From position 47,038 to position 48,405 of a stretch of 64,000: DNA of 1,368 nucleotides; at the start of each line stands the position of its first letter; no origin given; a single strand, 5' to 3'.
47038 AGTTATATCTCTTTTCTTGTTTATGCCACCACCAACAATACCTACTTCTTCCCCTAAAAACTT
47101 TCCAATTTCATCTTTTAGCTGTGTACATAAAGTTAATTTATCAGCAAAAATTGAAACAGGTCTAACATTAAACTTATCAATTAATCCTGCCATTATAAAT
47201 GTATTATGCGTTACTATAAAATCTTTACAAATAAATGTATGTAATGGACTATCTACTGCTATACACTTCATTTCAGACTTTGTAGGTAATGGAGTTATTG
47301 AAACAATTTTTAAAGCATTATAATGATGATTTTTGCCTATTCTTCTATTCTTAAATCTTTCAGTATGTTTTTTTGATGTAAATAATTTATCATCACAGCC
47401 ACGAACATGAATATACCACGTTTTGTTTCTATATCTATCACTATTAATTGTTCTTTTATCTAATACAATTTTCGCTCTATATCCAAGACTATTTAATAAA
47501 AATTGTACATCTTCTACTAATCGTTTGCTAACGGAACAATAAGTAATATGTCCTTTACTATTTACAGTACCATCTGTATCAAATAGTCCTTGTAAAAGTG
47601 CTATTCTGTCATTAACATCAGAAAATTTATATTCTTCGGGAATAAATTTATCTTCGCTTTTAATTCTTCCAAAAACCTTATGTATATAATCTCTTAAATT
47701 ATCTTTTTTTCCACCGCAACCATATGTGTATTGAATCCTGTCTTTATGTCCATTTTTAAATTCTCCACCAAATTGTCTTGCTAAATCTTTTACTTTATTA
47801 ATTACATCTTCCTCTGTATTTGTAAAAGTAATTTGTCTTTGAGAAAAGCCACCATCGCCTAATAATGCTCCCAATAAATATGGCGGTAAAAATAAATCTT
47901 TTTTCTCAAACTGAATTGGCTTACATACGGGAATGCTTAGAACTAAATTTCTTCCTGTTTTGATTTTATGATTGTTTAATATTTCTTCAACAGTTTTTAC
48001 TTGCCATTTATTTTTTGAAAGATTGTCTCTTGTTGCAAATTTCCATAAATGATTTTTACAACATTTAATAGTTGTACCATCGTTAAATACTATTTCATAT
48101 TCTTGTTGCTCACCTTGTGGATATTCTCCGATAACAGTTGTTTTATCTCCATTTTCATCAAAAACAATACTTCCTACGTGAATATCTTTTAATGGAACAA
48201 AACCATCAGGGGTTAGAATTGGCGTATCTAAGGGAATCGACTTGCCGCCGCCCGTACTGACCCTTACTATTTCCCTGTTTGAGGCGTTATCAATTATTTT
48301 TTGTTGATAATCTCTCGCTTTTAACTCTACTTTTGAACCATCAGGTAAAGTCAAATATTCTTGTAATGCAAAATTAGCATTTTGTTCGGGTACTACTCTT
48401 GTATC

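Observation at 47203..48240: Full-length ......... intein splits the Walker A lysine-threonine of a phage SF2 helicase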

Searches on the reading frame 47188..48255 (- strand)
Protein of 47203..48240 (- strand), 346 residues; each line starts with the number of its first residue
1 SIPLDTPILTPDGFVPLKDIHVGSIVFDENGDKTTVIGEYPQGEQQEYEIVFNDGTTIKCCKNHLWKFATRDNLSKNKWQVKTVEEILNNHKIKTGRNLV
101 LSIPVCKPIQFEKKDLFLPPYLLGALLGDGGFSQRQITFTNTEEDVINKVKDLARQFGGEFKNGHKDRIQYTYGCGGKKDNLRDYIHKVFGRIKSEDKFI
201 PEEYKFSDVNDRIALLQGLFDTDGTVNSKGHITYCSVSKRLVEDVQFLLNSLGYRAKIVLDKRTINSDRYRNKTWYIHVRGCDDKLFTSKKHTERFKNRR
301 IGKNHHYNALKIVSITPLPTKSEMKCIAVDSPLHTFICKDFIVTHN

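Call 4: search_protein_families(library=pfam, proteins=[window:47203-48240:-], max_evalue=0.01)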
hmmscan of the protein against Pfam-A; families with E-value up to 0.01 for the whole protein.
seq(346 aa): 2 families
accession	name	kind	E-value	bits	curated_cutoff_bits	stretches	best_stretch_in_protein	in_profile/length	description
PF14528.11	LAGLIDADG_3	-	1.6e-18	67.2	22.5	2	213-298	4-79/82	LAGLIDADG-like domain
PF05204.19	Hom_end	-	0.0014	19.1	21.1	0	205-283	7-88/110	Homing endonuclease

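Call 7: search_dna_similar(query=window:47203-48240:-, collection=phages, mode=protein, max_rows=25)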
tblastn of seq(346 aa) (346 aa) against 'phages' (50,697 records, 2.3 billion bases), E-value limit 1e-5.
Records with a match: 562; places in all: 572; records where one place covers at least 80% of the query: 480.
Best place of each record, by identity: <60% 562.
By first word of the organism name: Salmonella 164; Mycobacterium 108; Vibrio 52; Stx2a-converting 48; Escherichia 24; Klebsiella 21; Pseudomonas 20; Aeromonas 19; Enterococcus 14; Gordonia 14; and 38 more.
By host as written in the record: - 105; Mycobacterium smegmatis mc2 155 79; Salmonella enterica subsp. enterica serovar Enteritidis 29; Salmonella enterica subsp. enterica serovar Typhimurium 27; Salmonella enterica 25; Salmonella sp. 16; Mycobacterium smegmatis mc#155 13; Escherichia coli 11; and 132 more.
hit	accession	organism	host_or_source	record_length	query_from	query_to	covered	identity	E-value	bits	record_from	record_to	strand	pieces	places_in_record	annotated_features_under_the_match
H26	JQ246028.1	Clostridium phage phi8074-B1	Clostridium sporogenes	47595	3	346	99%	34.7%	5e-39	152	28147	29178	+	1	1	hypothetical protein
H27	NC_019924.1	Clostridium phage phi8074-B1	Clostridium sporogenes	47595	3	346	99%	34.7%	5e-39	152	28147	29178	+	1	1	DarB-like antirestriction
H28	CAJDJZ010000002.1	Enterococcus phage vB_EfaH_149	Zamorano cheese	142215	7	346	98%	34.4%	4e-34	138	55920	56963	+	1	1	DNA helicase, phage-associated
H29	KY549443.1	Enterococcus phage EFP01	Enterococcus faecium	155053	7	346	98%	34.2%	5e-34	138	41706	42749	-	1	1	helicase/primase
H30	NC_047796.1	Enterococcus phage EFP01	Enterococcus faecium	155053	7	346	98%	34.2%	5e-34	138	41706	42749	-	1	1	DarB-like antirestriction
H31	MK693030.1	Enterococcus phage vB_EfaM_Ef2.1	Enterococcus faecalis strain AH2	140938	7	346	98%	34.2%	6e-34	138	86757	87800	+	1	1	DNA helicase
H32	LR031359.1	Enterococcus phage 156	-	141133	7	346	98%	34.2%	6e-34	138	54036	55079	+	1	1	DNA helicase, phage-associated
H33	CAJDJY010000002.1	Enterococcus phage 156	Cheese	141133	7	346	98%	34.2%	6e-34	138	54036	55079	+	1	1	DNA helicase, phage-associated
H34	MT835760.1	Bacteriophage sp.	human fecal samples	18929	1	346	100%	33.3%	5e-29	123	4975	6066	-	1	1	record has no annotation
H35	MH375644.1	Vibrio phage YC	Vibrio coralliilyticus P1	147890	3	346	99%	33.2%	5e-28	120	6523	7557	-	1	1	DNA primase-helicase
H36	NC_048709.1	Vibrio phage YC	Vibrio coralliilyticus P1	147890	3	346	99%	33.2%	5e-28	120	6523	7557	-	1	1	DarB-like antirestriction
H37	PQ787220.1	phage ENP2309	sewage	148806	7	346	98%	33.3%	1e-32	134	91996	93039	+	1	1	putative DNA helicase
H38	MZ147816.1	Enterococcus phage 113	Enterococcus faecium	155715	7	346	98%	33.3%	3e-32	133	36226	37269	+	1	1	helicase/primase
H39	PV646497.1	Enterococcus phage CUB-FS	Enterococcus faecalis ATCC 51299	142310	7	346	98%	33.3%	3e-32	133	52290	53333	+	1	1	DNA helicase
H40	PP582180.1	Enterococcus phage vB_Efs8_KEN04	Enterococcus faecalis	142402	7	346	98%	33.3%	3e-32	133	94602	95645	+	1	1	DarB-like antirestriction protein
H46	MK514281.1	Erwinia phage Rebecca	Erwinia amylovora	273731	4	346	99%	33.0%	7e-26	114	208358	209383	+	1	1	putative RAD2/SF2 helicase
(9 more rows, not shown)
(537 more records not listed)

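Call 9: get_annotated_region(hit=H27, flank=2500)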
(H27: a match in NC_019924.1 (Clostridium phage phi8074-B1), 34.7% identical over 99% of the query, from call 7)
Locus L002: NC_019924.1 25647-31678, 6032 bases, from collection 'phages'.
description: Clostridium phage phi8074-B1, complete genome.
organism: Clostridium phage phi8074-B1 (NCBI taxid 1147137)
taxonomy: Viruses; Duplodnaviria; Heunggongvirae; Uroviricota; Caudoviricetes
host: Clostridium sporogenes; source: -; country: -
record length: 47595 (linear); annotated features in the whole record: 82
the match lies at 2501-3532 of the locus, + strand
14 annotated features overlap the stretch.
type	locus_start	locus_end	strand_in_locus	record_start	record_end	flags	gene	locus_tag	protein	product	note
CDS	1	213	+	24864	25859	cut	-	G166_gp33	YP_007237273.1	UvsX-like recombinase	-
CDS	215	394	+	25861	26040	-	-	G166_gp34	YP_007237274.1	hypothetical protein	-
CDS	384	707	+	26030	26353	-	-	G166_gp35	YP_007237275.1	Holliday junction resolvase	-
CDS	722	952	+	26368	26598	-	-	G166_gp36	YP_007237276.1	hypothetical protein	-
CDS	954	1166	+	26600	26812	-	-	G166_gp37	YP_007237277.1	hypothetical protein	-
CDS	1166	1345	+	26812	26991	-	-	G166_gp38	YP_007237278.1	hypothetical protein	-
CDS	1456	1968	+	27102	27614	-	-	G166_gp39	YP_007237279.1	hypothetical protein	-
CDS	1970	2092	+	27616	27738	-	-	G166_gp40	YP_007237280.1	hypothetical protein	-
CDS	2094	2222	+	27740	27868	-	-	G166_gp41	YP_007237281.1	hypothetical protein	-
CDS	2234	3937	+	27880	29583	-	-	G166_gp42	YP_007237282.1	DarB-like antirestriction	-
CDS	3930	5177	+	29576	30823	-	-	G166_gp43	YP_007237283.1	DnaB-like replicative helicase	-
CDS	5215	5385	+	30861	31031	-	-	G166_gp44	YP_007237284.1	host RecBCD nuclease inhibitor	-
CDS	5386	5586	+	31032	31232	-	-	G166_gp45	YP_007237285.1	hypothetical protein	-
CDS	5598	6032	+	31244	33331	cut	-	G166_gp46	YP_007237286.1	NrdD-like anaerobic ribonucleotide reductase large subunit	-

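Call 12: search_solved_structures(query=window:47203-48240:-, max_evalue=0.01, show_alignments=3)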
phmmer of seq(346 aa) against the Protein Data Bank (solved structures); distinct sequences matched with E-value up to 0.01: 11.
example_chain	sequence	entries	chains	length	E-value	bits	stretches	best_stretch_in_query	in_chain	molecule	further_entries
6riz_A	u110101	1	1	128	6.4e-08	35.3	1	2-72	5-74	gp41-1 intein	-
1dq3_A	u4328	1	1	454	1.6e-07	34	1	153-260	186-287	ENDONUCLEASE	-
6bs8_A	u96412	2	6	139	1.5e-06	30.8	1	2-68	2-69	Replicative DNA helicase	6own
6qaz_A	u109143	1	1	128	2.9e-06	29.9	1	2-72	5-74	cyanophage-like gp41-1 intein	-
6rix_A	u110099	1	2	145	4.5e-05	25.9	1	3-68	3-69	Replicative DNA helicase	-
6riy_A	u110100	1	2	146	0.00013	24.4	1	3-68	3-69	Replicative DNA helicase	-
5ak9_A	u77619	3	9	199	0.0055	19.1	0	119-262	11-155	HOMING ENDONUCLEASE I-DMOI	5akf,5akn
5o6g_A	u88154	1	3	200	0.0057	19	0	119-262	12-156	Homing endonuclease I-DmoI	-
5o6i_A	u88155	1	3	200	0.0071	18.7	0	119-262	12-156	Homing endonuclease I-DmoI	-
7qil_A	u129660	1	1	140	0.0078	18.6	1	3-72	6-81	DnaE intein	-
1b24_A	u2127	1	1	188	0.0089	18.4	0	119-262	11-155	Homing endonuclease I-DmoI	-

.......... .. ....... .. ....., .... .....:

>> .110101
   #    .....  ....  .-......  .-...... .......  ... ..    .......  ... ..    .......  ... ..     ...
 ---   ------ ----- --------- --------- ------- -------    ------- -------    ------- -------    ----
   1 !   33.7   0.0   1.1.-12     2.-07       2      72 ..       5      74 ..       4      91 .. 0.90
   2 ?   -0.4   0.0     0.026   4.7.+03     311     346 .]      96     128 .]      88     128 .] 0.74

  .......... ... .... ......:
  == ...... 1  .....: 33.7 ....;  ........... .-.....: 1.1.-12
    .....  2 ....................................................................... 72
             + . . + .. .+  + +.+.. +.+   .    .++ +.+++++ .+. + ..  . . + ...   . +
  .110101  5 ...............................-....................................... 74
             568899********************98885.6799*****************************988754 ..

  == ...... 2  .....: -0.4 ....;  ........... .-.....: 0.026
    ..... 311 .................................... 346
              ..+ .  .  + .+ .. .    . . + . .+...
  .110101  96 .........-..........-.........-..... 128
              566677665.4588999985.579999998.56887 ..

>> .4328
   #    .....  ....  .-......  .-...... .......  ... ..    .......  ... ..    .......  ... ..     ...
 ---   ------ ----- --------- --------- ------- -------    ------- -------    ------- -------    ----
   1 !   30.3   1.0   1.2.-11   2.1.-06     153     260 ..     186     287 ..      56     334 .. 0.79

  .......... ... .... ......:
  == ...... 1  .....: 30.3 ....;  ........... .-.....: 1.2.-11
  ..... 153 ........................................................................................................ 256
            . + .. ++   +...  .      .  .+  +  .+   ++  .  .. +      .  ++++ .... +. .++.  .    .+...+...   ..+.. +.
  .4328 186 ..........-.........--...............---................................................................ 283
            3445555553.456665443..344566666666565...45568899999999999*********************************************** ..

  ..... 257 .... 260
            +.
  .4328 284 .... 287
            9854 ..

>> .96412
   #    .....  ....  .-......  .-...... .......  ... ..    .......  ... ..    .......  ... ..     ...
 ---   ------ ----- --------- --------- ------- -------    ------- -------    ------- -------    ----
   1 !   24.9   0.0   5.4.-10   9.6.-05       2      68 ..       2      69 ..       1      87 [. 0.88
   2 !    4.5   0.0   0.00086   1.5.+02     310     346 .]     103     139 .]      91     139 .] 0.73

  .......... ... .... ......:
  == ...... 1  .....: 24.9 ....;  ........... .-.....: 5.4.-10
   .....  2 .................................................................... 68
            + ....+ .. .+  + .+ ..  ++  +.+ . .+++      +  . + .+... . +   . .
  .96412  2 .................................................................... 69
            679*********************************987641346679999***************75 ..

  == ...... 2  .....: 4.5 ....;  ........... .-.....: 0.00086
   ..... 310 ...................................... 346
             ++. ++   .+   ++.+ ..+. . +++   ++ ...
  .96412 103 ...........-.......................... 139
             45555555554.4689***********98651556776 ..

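Call 15: search_protein_families(library=phrogs, proteins=[window:47203-48240:-], max_evalue=0.001)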
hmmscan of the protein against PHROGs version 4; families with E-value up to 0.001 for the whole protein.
seq(346 aa): 6 families
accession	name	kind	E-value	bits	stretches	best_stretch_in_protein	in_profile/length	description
phrog_19299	-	head and packaging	6.5e-42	144.9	1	4-346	35-385/702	terminase large subunit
phrog_36964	-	head and packaging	1.4e-32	113.6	1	5-346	96-434/890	terminase large subunit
phrog_15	-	head and packaging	5.2e-20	72.4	1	3-237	81-319/1330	terminase large subunit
phrog_50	-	DNA, RNA and nucleotide metabolism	1.5e-17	64.8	1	3-134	90-212/570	DnaC-like helicase loader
phrog_510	-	DNA, RNA and nucleotide metabolism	1.6e-17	64.5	1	20-239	427-640/667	DNA primase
phrog_30356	-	DNA, RNA and nucleotide metabolism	2.2e-09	37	1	121-259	490-635/823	helicase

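Call 19: find_homologous_proteins(query=window:47203-48240:-, max_evalue=1e-10)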
Query seq(346 aa) (346 aa): 189 proteins with E <= 1e-10 among 1162 candidates; the best 120 are listed.
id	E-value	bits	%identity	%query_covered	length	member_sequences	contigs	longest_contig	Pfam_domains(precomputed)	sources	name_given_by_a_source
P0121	1.6e-84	302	46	100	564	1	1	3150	PF07724.21,PF00004.36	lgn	-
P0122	1.3e-73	266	67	50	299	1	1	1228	-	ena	-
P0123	6.0e-73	264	44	97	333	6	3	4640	PF05204.20,PF14528.12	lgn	-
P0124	1.1e-70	257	43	100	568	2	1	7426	PF07724.21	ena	-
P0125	8.1e-68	247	42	99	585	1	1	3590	PF05204.20,PF14528.12,PF02562.23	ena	-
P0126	1.8e-63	233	41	100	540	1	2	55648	PF05204.20,PF14528.12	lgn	-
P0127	1.4e-60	223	39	86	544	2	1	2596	PF03796.22,PF14528.12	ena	-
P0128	3.1e-59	219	40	84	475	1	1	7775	PF05204.20,PF14528.12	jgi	jgi:hypothetical protein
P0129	4.9e-58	215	60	38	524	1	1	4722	PF07591.16,PF01079.26,PF04851.22,PF14890.12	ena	-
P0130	3.0e-56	209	36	99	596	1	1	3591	PF01695.24,PF14528.12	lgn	-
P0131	7.4e-56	208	35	100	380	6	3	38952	PF14528.12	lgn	-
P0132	1.2e-55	207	37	99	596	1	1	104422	PF14528.12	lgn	-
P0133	3.2e-55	206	36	99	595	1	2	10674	PF01695.24,PF14528.12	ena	-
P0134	1.0e-54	204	36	99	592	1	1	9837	PF13604.13,PF13245.13,PF14528.12,PF02562.23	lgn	-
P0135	2.9e-52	196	34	99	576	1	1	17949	PF05204.20,PF13604.13,PF14528.12,PF02562.23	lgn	-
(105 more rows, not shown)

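Call 39: find_encoding_contigs(protein=P0122, flank=1500, max_places=2)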
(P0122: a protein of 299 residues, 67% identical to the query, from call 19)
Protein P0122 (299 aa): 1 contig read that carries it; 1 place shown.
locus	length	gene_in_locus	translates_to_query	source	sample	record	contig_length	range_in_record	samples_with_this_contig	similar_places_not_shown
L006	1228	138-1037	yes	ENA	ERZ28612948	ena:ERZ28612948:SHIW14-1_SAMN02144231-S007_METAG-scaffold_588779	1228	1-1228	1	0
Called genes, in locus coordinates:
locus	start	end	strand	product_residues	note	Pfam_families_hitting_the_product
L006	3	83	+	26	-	?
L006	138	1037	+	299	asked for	-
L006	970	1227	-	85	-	?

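Call 45: predict_structure(alignment_id=A2)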
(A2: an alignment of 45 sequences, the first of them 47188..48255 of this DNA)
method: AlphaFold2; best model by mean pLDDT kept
length: 356 residues; sequences in the alignment: 45
mean_pLDDT: 91.0   pTM: 0.91
mean pLDDT of the five models: 91.0, 91.0, 90.2, 89.8, 88.5
residues with pLDDT >= 90: 271; 70-90: 60; 50-70: 16; < 50: 9
segments of 3 or more residues with pLDDT < 50: 269-272
pLDDT, mean of each block of 10 residues (from residue 1): 75 98 98 98 94 96 96 92 93 90 87 98 98 89 93 96 88 84 83 90 97 99 97 93 97 98 80 64 90 96 81 92 97 93 95 59
secondary structure, 60 per line:
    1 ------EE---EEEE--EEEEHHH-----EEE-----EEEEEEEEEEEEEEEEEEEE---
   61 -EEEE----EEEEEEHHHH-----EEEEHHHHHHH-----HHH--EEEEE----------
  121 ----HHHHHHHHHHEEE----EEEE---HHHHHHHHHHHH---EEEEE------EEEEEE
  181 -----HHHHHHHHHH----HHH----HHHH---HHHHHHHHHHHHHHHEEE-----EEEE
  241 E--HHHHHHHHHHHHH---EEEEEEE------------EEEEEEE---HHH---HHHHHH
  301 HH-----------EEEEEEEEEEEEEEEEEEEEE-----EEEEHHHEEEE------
elements in order: E12-15 E18-21 E30-32 E38-57 E62-65 E70-75 H76-79 E85-88 H89-95 E106-110 H125-134 E135-137 E142-145 H149-160 E164-168 E175-180 H186-195 H207-210 H214-228 E229-231 E237-241 H244-256 E260-266 E279-285 H295-302 E314-334 E340-343 E347-350

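Call 48: fold_search(model_id=the predicted structure, library=pdb)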
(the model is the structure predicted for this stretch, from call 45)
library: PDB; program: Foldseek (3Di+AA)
matches with E <= 10: 613; with E <= 0.001: 73
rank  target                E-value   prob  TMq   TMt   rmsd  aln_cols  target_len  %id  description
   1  1ef0_A                3.7e-19  1.00  0.74  0.63   5.6       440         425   15  CRYSTAL STRUCTURE OF PI-SCEI MINIPRECURSOR (released 2000-06-07)
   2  7qsu                  2.9e-18  1.00  0.61  0.60   6.6       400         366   18  Crystal structure of homing endonuclease-associated TliVMA intein (C1A, d333-339) (released 2022-03-30)
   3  1vde_B                5.1e-18  1.00  0.73  0.62   5.5       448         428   15  PI-SCEI, A HOMING ENDONUCLEASE WITH PROTEIN SPLICING ACTIVITY (released 1998-04-08)
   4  1vde_A                1.2e-17  1.00  0.73  0.62   5.2       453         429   16  PI-SCEI, A HOMING ENDONUCLEASE WITH PROTEIN SPLICING ACTIVITY (released 1998-04-08)
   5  1jva_A                3.7e-17  1.00  0.74  0.63   5.5       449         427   16  CRYSTAL STRUCTURE OF THE VMA1-DERIVED ENDONUCLEASE BEARING THE N AND C EXTEIN PROPEPTIDES (released 2002-08-29)
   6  1jva_B                4.0e-17  1.00  0.73  0.62   5.4       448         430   16  CRYSTAL STRUCTURE OF THE VMA1-DERIVED ENDONUCLEASE BEARING THE N AND C EXTEIN PROPEPTIDES (released 2002-08-29)
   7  1um2_B                5.3e-17  1.00  0.70  0.60   8.9       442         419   15  Crystal Structure of the Vma1-Derived Endonuclease with the Ligated Extein Segment (released 2004-09-22)
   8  1lws_A                7.5e-17  1.00  0.74  0.62   5.3       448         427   15  Crystal structure of the intein homing endonuclease PI-SceI bound to its recognition sequence (released 2002-09-27)
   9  7qss                  1.9e-16  1.00  0.60  0.51   7.0       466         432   15  Crystal structure of homing endonuclease-associated TliVMA intein (C1A) (released 2022-03-30)
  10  1um2_A                2.6e-16  1.00  0.71  0.62   5.4       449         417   16  Crystal Structure of the Vma1-Derived Endonuclease with the Ligated Extein Segment (released 2004-09-22)
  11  1lwt_A                3.9e-16  1.00  0.73  0.59   7.6       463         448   15  Crystal structure of the intein homing endonuclease PI-SceI bound to its substrate DNA (Ca2+ free) (released 2002-09-27)
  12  1dfa                  4.0e-15  1.00  0.70  0.62   5.6       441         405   16  CRYSTAL STRUCTURE OF PI-SCEI IN C2 SPACE GROUP (released 1999-12-08)
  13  1ef0_B                4.5e-15  1.00  0.63  0.58   9.2       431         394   16  CRYSTAL STRUCTURE OF PI-SCEI MINIPRECURSOR (released 2000-06-07)
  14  7qst                  1.0e-14  1.00  0.61  0.60   8.3       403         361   17  Crystal structure of homing endonuclease-associated PhoVMA intein (C1A) (released 2022-03-30)
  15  1dq3                  9.3e-14  1.00  0.64  0.52   5.3       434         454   18  CRYSTAL STRUCTURE OF AN ARCHAEAL INTEIN-ENCODED HOMING ENDONUCLEASE PI-PFUI (released 2000-07-05)
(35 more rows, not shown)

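Call 71: get_annotated_region(hit=H46, flank=1500)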
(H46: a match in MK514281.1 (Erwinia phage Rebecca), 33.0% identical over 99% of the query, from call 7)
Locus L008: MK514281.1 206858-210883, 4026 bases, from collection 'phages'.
description: Erwinia phage Rebecca, complete genome.
organism: Erwinia phage Rebecca (NCBI taxid 2530026)
taxonomy: Viruses; Duplodnaviria; Heunggongvirae; Uroviricota; Caudoviricetes; Agricanvirus; Agricanvirus ray
host: Erwinia amylovora; source: tree; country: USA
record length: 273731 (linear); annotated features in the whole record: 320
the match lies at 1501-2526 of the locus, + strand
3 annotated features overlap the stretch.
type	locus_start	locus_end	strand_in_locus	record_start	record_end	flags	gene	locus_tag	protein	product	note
CDS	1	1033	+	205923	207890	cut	-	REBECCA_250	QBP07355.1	putative DNA directed RNA polymerase beta subunit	gp250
CDS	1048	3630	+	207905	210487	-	-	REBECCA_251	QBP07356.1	putative RAD2/SF2 helicase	gp251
CDS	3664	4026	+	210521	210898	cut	-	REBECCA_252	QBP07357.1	hypothetical protein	gp252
